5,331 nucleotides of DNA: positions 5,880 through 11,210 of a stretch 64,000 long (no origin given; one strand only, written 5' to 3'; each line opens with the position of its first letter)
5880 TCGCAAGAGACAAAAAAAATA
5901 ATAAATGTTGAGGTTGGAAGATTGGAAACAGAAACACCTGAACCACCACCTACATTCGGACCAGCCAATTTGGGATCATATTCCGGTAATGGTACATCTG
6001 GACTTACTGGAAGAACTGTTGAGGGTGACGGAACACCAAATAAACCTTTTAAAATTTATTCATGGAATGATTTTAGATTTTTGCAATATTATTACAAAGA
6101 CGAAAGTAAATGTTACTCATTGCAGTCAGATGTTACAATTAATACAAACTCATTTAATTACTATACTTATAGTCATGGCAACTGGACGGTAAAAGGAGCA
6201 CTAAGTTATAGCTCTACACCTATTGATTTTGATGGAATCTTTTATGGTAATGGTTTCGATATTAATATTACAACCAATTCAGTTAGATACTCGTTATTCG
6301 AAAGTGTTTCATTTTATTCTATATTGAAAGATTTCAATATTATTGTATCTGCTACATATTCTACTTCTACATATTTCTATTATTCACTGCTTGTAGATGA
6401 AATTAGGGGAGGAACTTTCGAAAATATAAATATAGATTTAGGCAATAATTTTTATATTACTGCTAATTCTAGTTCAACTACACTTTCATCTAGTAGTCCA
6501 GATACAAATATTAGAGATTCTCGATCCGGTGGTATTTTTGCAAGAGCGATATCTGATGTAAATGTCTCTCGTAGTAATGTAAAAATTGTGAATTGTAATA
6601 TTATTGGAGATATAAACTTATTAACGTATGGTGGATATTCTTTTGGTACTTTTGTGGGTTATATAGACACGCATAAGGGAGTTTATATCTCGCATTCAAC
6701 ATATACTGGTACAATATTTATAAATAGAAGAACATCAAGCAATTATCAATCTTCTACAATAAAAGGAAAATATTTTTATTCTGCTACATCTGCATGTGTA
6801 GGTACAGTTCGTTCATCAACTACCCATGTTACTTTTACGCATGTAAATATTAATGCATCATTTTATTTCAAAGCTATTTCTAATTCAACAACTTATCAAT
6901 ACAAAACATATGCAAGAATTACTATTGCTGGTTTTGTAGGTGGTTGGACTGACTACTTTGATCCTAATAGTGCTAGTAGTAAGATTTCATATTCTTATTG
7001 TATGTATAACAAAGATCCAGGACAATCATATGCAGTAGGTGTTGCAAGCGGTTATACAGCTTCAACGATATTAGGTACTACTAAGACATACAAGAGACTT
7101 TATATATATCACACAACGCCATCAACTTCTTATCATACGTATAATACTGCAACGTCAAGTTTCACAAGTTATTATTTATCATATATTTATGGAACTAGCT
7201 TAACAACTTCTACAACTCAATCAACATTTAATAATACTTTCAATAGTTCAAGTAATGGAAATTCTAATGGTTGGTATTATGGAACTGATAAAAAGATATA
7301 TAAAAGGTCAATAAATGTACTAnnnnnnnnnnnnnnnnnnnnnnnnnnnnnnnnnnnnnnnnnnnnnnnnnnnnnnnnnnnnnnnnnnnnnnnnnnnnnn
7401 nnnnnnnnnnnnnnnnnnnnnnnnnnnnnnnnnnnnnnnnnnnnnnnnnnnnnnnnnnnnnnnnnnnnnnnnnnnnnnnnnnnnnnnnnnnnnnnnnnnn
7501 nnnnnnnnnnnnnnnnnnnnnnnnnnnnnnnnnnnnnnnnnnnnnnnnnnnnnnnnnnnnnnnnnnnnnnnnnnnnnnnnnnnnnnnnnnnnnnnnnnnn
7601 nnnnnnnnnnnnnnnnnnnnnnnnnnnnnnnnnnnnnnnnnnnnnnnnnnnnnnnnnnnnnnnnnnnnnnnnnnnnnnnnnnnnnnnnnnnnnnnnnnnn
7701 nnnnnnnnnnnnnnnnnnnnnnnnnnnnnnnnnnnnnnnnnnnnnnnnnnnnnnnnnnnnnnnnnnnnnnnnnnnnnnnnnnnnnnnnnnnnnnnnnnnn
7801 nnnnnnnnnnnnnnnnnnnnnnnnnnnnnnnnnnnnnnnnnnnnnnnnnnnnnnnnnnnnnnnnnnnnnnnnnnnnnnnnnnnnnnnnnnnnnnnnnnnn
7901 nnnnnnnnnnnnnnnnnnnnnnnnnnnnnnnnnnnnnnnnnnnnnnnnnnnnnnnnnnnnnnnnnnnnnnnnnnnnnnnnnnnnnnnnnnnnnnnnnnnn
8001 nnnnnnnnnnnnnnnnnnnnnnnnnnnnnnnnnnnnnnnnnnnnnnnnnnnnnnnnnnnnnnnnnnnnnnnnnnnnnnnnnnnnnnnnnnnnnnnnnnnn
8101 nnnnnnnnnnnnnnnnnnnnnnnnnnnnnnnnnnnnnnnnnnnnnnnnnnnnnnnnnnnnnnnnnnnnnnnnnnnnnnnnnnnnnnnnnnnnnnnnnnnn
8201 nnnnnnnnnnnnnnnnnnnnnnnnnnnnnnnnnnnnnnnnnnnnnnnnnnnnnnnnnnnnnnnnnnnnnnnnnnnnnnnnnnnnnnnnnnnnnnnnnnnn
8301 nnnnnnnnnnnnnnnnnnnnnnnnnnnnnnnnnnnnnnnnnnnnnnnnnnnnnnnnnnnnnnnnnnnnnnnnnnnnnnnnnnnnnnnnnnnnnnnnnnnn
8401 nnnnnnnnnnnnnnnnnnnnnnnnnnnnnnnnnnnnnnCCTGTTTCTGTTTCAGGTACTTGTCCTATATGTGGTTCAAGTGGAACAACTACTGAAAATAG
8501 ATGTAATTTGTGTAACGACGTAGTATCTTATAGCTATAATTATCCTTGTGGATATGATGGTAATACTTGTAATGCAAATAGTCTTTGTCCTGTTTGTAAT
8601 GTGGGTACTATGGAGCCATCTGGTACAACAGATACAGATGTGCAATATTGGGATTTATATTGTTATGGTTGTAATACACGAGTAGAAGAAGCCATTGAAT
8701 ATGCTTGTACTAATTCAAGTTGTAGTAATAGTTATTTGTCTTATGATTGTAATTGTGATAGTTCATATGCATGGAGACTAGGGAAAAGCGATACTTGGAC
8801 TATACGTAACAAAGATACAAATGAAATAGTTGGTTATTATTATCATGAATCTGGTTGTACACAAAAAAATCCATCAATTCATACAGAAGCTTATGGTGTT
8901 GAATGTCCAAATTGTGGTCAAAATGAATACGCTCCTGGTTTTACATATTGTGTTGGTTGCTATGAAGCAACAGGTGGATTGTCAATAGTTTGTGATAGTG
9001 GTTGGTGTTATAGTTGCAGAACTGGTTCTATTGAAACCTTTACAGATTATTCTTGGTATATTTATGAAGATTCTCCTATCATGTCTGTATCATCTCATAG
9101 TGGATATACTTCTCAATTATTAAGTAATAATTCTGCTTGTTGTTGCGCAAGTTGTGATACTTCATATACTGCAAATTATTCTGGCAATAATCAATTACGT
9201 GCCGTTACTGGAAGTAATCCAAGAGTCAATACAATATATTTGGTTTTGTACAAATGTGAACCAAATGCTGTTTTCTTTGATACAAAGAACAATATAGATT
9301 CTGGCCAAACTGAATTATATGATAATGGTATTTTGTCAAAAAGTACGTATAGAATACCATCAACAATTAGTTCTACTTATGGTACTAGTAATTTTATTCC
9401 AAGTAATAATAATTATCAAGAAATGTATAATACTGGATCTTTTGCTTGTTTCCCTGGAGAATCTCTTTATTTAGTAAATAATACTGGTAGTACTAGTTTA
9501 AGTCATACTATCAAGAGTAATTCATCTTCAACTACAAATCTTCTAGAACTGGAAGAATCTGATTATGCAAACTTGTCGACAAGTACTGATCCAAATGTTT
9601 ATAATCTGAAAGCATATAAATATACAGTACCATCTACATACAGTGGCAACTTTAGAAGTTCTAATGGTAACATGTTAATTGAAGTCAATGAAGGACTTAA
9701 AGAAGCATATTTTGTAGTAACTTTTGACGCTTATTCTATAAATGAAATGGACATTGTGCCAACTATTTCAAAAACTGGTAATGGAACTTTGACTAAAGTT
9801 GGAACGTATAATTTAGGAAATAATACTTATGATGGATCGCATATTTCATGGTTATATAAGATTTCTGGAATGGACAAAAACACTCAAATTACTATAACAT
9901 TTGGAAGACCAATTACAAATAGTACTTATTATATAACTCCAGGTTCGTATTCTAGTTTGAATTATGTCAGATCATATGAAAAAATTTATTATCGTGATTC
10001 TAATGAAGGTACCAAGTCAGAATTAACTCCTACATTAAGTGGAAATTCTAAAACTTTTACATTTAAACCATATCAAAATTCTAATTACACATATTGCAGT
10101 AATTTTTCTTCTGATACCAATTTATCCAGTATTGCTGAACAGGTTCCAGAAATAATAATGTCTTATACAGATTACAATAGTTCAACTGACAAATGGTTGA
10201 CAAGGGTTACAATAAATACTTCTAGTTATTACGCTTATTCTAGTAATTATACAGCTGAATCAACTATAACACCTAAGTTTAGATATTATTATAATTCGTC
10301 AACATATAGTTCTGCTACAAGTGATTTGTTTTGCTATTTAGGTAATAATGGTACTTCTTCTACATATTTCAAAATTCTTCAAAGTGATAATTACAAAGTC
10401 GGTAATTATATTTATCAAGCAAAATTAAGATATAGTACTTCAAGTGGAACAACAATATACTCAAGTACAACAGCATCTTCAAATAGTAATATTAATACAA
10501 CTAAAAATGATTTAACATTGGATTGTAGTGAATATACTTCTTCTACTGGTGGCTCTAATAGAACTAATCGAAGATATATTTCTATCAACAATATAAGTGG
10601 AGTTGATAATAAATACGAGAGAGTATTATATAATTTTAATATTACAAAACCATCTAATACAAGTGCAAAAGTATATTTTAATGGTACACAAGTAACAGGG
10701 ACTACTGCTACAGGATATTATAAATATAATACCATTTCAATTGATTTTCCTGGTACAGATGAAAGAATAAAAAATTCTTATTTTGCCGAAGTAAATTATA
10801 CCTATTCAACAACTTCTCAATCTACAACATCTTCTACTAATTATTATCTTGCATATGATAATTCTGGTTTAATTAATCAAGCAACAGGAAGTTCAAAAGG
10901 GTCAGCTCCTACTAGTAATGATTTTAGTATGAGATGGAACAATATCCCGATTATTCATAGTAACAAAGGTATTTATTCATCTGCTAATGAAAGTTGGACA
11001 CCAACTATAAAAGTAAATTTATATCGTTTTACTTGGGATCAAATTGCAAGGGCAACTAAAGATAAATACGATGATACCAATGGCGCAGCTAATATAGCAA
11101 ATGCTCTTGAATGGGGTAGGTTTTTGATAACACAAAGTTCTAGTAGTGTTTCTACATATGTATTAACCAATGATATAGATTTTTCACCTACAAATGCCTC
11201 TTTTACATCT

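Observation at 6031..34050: Nine diverged GLUG-like beta-helix cassettes arranged as four tandem pairs plus one singleton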

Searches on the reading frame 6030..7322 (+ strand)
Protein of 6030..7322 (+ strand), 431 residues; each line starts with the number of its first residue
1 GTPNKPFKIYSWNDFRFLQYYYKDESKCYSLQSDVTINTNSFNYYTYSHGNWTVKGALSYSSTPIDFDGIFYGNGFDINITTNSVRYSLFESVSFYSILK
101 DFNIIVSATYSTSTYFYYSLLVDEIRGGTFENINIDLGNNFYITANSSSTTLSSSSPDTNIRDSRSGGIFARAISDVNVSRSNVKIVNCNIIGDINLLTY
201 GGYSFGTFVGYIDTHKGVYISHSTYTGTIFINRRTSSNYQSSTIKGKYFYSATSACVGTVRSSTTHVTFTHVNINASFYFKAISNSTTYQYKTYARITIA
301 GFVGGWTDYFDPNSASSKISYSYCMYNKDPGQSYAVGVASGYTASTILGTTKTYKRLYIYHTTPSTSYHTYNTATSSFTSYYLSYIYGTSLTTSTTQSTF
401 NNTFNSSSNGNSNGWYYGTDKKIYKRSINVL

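Call 6: search_protein_families(library=pfam, proteins=[window:6030-7322:+], max_evalue=10)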
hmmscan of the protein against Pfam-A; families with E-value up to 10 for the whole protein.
window:6030-7322:+ (431 aa): 0 families

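Call 7: search_protein_families(library=ncbifam, proteins=[window:6030-7322:+], max_evalue=10)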
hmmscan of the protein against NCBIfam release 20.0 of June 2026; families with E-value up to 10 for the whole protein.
window:6030-7322:+ (431 aa): 0 families

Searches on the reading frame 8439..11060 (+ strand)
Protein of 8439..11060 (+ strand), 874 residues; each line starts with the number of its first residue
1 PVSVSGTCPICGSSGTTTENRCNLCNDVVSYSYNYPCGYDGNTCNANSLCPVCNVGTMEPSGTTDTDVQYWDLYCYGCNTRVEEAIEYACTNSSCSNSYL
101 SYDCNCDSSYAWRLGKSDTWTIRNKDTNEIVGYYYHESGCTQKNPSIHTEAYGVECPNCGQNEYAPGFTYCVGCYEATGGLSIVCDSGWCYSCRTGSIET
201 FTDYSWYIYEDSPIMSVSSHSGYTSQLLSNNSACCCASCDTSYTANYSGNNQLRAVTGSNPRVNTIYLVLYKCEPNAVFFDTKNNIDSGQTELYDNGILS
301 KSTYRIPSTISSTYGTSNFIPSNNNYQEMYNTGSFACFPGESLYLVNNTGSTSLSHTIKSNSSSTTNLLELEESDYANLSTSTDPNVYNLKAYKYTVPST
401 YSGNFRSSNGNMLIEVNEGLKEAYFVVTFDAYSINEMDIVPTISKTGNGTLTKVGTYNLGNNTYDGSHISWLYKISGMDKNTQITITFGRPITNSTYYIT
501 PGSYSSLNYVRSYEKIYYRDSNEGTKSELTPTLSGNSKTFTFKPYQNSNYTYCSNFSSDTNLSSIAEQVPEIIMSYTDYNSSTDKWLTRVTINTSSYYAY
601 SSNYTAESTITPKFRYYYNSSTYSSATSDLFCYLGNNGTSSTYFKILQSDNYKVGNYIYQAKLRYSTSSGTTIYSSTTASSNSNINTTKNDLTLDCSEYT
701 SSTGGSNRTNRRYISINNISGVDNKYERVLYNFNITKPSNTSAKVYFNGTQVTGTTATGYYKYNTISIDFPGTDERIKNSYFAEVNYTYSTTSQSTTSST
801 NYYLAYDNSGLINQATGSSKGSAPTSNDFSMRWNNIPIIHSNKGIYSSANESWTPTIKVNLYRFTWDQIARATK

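Call 52: search_protein_families(library=pfam, proteins=[window:8439-11060:+], max_evalue=1)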
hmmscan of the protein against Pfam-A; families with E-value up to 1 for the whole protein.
window:8439-11060:+ (874 aa): 0 families

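Call 71: search_solved_structures(query=window:8439-11060:+, max_evalue=1)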
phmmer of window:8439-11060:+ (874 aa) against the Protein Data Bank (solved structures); distinct sequences matched with E-value up to 1: 24.
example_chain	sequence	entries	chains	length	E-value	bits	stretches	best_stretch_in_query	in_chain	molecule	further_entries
1ovo_A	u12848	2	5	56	0.14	13.9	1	8-32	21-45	OVOMUCOID THIRD DOMAIN | OVOMUCOID THIRD DOMAIN CLEAVED RDI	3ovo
1ct0_I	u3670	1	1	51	0.18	13.5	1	3-32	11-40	OVOMUCOID INHIBITOR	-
2gkt_I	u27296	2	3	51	0.2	13.4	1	8-32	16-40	Ovomucoid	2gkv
9i4t_O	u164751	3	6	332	0.2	13.3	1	502-570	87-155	Oxygen-evolving enhancer protein 1-1, chloroplastic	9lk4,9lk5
1sgp_I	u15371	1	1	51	0.24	13.1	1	7-32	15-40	TURKEY OVOMUCOID INHIBITOR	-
5mdx_O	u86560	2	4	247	0.25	13.1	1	505-570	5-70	Oxygen-evolving enhancer protein 1-1, chloroplastic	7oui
1hja_I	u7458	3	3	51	0.26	13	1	8-32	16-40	OVOMUCOID INHIBITOR | Ovomucoid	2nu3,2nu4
2sgq_I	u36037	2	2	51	0.26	13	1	8-32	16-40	Ovomucoid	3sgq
1sge_I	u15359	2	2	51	0.27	12.9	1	8-32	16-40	Ovomucoid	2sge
1sgq_I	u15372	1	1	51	0.28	12.9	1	7-32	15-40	TURKEY OVOMUCOID INHIBITOR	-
2nu1_I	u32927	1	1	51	0.28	12.8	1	8-32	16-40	Ovomucoid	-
2nu2_I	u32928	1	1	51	0.29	12.8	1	8-32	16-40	Ovomucoid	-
1sgd_I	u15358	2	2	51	0.29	12.8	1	8-32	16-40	Ovomucoid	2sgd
1ct2_I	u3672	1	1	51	0.29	12.8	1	7-32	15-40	OVOMUCOID INHIBITOR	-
1ds3_I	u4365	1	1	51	0.29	12.8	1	7-32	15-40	OVOMUCOID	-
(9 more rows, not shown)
